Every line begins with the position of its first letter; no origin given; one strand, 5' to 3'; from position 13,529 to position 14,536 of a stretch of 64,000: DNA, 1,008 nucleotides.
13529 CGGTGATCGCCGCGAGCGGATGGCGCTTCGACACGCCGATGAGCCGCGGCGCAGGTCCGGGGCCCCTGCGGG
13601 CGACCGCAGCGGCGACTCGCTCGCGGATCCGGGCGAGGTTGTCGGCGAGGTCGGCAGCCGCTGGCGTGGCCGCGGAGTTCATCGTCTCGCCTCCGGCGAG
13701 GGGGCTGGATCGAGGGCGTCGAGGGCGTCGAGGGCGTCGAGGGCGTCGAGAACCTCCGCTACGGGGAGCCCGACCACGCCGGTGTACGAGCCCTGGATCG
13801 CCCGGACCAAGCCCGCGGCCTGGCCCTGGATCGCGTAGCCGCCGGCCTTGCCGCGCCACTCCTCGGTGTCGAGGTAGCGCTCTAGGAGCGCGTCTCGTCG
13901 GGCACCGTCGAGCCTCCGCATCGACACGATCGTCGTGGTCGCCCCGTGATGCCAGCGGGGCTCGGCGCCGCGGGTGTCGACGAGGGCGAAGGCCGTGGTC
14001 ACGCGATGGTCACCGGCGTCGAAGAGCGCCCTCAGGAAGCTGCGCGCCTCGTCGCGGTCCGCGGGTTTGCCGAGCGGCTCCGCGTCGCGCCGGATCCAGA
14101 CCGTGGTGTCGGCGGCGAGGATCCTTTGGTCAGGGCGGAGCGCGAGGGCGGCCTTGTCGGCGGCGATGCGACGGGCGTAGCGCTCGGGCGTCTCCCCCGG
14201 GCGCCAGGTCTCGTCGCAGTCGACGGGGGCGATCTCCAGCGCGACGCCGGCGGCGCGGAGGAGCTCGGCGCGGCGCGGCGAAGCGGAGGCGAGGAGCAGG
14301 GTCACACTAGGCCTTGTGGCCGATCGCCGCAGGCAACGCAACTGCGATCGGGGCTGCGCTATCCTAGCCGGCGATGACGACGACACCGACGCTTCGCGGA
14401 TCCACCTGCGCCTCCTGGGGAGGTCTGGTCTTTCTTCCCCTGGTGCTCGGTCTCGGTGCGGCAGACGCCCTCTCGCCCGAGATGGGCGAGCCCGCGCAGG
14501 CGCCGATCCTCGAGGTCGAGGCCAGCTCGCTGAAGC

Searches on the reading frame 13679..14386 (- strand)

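Call 10: search_protein_families(library=pfam, proteins=[window:13679-14386:-], max_evalue=0.001)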
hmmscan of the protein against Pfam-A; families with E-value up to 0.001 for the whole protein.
window:13679-14386:- (235 aa): 1 family
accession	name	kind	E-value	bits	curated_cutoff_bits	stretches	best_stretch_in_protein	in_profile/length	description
PF02545.19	Maf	-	1.5e-46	158.9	27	1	30-218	2-186/187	Maf-like protein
